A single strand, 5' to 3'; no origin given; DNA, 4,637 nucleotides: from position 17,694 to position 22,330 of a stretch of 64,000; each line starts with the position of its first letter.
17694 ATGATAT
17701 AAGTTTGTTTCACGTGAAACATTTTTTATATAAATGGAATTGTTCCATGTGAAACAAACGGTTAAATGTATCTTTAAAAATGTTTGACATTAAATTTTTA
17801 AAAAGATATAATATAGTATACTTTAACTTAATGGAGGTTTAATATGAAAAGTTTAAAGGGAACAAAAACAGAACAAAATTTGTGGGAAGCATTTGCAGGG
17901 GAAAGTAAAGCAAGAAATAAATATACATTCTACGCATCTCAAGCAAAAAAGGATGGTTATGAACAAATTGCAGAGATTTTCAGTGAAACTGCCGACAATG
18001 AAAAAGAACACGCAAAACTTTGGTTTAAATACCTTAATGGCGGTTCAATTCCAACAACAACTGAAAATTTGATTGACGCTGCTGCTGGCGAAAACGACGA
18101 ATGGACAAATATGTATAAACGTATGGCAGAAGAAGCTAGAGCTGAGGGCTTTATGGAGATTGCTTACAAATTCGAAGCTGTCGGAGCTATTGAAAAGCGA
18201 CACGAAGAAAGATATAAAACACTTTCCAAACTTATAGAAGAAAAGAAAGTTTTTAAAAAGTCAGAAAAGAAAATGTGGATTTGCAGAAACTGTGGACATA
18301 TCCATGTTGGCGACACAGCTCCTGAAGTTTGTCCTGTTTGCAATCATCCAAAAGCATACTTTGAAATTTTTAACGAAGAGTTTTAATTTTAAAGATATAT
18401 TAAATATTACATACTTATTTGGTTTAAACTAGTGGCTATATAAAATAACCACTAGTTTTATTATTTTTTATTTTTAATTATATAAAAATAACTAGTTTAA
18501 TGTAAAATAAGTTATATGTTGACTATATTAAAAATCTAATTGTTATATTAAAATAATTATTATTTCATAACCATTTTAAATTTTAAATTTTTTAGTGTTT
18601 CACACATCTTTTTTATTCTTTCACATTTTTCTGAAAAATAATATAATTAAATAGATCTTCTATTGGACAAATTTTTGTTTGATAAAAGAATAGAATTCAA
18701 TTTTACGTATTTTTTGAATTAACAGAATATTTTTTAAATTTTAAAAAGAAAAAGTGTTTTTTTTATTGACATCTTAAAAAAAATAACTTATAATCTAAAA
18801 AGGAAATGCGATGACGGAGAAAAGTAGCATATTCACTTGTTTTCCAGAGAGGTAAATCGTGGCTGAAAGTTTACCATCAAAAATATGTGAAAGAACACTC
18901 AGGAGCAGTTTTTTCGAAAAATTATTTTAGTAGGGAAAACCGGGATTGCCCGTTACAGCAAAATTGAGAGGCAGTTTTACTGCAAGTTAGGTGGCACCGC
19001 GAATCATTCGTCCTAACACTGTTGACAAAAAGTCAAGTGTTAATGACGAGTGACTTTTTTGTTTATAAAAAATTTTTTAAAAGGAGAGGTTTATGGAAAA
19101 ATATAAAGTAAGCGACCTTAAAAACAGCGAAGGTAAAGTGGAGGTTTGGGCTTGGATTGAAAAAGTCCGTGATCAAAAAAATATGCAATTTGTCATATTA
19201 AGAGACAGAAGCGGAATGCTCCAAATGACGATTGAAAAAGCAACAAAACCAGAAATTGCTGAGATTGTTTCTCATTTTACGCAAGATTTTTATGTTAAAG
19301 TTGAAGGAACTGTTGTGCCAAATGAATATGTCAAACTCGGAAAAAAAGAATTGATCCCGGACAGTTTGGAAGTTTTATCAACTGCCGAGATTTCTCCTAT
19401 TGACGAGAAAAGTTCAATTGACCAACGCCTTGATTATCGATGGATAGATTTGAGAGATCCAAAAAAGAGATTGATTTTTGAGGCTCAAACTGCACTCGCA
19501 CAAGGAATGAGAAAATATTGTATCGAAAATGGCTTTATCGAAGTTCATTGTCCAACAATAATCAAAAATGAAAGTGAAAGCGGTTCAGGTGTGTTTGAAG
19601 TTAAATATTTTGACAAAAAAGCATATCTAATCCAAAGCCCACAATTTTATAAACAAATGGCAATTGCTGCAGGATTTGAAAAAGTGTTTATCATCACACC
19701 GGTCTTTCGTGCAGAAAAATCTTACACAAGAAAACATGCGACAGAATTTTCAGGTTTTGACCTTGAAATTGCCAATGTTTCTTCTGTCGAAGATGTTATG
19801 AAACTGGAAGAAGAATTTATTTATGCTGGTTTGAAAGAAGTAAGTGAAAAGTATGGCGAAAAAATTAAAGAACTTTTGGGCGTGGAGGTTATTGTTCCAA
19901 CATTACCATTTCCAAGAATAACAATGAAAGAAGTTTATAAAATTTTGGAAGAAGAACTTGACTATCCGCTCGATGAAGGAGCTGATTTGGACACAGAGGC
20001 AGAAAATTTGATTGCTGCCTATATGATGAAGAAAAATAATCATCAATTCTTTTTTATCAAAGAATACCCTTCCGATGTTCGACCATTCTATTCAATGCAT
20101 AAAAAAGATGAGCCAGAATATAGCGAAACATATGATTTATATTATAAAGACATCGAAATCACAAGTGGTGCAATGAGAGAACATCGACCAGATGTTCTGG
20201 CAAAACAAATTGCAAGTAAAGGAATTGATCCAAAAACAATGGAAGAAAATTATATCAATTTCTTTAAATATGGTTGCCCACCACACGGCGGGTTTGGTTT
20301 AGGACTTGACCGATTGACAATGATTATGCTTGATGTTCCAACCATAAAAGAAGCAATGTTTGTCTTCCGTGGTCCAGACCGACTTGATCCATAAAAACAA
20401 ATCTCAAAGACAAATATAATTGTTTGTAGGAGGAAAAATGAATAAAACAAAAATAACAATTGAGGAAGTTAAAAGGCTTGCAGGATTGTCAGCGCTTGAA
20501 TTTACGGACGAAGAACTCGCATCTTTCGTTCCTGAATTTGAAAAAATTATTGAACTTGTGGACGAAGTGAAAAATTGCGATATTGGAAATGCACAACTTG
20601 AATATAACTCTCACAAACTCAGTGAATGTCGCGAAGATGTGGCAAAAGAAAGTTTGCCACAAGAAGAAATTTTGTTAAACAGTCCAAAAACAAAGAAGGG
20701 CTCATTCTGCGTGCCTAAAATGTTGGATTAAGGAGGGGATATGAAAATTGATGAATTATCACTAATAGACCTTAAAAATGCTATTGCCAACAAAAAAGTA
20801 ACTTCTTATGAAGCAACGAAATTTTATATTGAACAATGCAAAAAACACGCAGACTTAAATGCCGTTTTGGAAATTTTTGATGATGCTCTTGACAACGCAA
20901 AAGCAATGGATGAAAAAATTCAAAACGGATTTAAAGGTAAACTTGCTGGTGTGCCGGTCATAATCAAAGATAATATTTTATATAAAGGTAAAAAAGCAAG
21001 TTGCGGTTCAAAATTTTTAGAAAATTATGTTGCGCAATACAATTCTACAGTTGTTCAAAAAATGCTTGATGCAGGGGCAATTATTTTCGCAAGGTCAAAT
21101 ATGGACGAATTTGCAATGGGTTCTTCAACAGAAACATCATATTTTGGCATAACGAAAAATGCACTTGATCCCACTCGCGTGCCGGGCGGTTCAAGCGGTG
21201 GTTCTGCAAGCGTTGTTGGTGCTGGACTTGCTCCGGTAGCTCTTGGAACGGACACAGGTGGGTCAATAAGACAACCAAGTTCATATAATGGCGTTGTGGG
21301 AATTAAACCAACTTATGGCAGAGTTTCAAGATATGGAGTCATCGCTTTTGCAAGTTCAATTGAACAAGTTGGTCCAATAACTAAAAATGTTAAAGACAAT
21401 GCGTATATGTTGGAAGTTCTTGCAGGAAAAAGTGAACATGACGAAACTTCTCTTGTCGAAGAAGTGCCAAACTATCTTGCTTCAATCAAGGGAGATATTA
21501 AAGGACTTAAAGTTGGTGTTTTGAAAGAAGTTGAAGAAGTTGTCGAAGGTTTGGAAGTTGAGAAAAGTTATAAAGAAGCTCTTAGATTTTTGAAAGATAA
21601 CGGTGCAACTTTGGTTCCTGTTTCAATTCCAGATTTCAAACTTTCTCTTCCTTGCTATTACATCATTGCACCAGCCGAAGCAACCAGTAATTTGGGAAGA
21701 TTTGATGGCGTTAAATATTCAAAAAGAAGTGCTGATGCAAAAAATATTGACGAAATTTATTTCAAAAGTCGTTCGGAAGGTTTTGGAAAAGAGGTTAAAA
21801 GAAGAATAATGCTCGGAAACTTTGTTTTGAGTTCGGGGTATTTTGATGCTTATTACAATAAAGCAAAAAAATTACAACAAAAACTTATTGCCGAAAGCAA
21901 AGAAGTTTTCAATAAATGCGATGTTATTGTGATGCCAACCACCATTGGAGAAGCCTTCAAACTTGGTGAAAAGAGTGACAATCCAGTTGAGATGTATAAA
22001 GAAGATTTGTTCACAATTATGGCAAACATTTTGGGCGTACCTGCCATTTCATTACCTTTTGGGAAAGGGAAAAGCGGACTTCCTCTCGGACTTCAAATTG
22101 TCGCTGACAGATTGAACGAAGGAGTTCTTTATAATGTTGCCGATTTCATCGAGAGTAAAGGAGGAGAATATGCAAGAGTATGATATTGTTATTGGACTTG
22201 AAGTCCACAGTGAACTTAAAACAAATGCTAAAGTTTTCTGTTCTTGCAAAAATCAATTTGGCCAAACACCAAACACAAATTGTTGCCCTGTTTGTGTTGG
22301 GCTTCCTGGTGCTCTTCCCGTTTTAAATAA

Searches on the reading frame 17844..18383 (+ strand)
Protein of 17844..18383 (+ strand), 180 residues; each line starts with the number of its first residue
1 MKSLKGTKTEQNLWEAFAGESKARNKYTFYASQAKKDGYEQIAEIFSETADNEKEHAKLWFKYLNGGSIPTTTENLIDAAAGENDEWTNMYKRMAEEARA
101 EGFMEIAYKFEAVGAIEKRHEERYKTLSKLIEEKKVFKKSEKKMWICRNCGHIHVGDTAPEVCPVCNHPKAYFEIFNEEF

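Call 62: search_protein_families(library=pfam, proteins=[window:17844-18383:+], max_evalue=0.001)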
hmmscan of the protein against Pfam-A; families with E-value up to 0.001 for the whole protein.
window:17844-18383:+ (180 aa): 4 families
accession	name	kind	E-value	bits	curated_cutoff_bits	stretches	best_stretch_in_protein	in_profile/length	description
PF02915.23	Rubrerythrin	-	8.4e-24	84.9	22.8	1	12-127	2-136/137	Rubrerythrin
PF21349.2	RUBY_RBDX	-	4.7e-16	58.4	26.5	1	145-174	1-30/30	Rubrerythrin, rubredoxin-like domain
PF00210.30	Ferritin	-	2.1e-05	24.9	24.5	1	12-96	3-72/142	Ferritin-like domain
PF23458.2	DUF7130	-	2.8e-05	24.4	35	1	135-178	45-88/89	Domain of unknown function (DUF7130)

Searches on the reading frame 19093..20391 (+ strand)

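Call 62: search_protein_families(library=pfam, proteins=[window:19093-20391:+], max_evalue=0.001)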
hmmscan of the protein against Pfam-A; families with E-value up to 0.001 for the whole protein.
window:19093-20391:+ (433 aa): 2 families
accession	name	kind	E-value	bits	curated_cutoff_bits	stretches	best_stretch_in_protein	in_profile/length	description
PF00152.25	tRNA-synt_2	-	7e-79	265.5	25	1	110-422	3-302/308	tRNA synthetases class II (D, K and N)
PF01336.31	tRNA_anti-codon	-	2e-10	40.9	27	1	18-95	3-75/75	OB-fold nucleic acid binding domain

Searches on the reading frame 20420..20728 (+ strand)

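Call 62: search_protein_families(library=pfam, proteins=[window:20420-20728:+], max_evalue=0.001)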
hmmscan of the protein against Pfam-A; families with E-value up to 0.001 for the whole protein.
window:20420-20728:+ (103 aa): 1 family
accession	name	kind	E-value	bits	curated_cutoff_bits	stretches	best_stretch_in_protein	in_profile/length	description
PF02686.20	GatC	-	1.9e-11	44.4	23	1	28-98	1-66/66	Glu-tRNAGln amidotransferase C subunit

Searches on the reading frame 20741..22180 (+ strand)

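Call 62: search_protein_families(library=pfam, proteins=[window:20741-22180:+], max_evalue=0.001)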
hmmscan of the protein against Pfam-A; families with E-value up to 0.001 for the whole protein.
window:20741-22180:+ (480 aa): 1 family
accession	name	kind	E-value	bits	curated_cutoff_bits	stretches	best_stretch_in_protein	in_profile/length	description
PF01425.27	Amidase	-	1e-145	486.7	27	1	24-461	1-442/445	Amidase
